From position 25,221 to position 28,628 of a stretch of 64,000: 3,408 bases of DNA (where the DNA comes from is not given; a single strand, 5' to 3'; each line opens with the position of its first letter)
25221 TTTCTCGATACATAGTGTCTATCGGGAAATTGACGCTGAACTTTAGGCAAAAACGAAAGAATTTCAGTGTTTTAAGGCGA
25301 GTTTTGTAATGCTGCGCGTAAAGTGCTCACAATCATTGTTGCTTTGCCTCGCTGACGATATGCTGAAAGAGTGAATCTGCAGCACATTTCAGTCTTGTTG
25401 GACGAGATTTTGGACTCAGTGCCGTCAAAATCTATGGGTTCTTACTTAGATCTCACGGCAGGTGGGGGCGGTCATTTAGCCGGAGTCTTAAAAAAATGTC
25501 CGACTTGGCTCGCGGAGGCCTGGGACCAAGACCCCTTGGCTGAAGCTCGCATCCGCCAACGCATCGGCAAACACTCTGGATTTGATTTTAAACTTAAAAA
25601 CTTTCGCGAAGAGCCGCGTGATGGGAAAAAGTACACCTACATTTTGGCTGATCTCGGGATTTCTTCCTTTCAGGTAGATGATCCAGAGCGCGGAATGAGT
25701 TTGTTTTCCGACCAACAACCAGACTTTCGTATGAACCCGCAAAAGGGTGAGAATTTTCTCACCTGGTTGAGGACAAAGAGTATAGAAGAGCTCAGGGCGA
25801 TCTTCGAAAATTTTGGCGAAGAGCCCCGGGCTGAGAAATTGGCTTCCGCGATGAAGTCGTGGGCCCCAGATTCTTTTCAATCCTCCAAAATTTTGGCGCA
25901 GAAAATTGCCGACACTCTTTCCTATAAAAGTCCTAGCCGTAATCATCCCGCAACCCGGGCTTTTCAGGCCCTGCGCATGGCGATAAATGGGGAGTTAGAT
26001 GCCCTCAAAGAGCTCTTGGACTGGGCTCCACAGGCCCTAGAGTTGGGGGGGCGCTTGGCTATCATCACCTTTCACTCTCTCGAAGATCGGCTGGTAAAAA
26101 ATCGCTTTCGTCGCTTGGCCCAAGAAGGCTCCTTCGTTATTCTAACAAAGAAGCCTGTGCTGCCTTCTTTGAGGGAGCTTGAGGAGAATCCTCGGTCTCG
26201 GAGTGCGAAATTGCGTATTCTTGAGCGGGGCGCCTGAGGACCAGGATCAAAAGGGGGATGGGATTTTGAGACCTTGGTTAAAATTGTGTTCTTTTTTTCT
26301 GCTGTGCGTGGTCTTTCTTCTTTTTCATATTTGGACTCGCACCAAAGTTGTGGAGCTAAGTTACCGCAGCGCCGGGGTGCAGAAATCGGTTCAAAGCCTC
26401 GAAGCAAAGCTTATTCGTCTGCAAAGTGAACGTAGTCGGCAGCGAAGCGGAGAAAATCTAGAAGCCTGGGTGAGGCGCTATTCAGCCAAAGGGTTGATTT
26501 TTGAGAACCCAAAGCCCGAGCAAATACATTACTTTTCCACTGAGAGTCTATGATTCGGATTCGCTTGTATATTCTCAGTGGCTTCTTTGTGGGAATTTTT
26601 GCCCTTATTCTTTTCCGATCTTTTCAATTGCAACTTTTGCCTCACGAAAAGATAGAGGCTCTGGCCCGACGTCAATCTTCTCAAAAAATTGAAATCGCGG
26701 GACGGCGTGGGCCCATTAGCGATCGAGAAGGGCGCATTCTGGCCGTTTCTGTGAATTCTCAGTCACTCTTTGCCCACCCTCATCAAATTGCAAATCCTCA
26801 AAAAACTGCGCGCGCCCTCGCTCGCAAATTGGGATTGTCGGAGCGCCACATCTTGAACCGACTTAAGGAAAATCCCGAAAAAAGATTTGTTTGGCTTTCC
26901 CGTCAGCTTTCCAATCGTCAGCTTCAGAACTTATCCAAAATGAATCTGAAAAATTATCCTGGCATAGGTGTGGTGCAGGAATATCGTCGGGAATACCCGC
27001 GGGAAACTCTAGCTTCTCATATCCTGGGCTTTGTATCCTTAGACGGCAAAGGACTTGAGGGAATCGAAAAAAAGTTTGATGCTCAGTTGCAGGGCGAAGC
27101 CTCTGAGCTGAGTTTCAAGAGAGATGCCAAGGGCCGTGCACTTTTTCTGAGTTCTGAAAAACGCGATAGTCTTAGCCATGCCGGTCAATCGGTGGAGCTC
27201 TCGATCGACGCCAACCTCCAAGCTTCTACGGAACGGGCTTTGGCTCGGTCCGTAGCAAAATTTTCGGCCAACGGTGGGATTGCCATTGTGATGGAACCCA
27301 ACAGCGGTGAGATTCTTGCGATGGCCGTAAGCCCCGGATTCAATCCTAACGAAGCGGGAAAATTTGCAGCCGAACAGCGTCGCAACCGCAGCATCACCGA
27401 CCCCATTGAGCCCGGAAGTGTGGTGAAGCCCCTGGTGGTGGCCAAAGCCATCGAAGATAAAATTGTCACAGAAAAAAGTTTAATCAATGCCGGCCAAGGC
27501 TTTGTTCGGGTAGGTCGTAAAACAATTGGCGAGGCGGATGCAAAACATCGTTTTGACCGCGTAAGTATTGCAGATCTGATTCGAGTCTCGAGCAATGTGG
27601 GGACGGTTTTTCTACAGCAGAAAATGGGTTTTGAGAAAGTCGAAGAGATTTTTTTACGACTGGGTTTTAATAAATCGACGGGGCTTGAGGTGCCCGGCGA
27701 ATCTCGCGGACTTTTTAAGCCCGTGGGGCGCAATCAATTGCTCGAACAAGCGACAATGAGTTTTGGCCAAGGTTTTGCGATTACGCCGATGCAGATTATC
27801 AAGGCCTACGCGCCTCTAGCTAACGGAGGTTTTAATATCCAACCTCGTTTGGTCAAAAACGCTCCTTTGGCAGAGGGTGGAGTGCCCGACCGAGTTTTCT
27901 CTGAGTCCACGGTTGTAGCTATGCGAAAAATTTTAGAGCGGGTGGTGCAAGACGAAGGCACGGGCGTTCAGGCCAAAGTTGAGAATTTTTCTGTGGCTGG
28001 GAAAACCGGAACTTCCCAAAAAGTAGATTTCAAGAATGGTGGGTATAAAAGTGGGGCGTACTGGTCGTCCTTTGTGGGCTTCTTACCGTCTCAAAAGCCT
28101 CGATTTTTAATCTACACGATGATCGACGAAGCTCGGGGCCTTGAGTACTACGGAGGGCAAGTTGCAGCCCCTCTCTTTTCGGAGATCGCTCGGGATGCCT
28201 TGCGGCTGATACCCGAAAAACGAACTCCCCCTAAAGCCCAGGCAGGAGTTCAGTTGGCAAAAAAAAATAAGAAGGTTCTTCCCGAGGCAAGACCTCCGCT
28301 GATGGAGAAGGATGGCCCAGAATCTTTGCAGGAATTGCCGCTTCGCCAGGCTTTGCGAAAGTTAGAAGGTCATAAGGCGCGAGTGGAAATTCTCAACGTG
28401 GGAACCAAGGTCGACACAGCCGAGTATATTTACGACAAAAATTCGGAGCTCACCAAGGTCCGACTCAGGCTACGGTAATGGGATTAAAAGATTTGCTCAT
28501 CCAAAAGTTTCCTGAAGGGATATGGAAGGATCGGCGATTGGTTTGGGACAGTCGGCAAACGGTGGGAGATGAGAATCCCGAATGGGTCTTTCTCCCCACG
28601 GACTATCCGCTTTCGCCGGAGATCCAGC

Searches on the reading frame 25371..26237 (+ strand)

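Call 29: search_protein_families(library=pfam, max_evalue=0.001, proteins=[window:25371-26237:+])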
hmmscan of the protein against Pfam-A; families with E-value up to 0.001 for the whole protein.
window:25371-26237:+ (288 aa): 1 family
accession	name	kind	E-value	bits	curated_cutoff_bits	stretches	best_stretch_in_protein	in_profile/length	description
PF01795.25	Methyltransf_5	-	4.2e-70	237.1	27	1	3-286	2-308/309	MraW methylase family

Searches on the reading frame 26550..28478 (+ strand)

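Call 29: search_protein_families(library=pfam, max_evalue=0.001, proteins=[window:26550-28478:+])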
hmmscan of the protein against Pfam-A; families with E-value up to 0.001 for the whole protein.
window:26550-28478:+ (642 aa): 3 families
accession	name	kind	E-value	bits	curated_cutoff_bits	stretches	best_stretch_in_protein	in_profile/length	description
PF00905.27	Transpeptidase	-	2.6e-67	227.6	22.1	1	243-546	1-297/299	Penicillin binding protein transpeptidase domain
PF03717.20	PBP_dimer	-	2.9e-20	73.9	24.4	1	49-197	2-175/180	Penicillin-binding Protein dimerisation domain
PF21922.1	PBP_dimer_2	-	3.4e-08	34.1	27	1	144-191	22-68/83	Penicillin binding protein A dimerisation domain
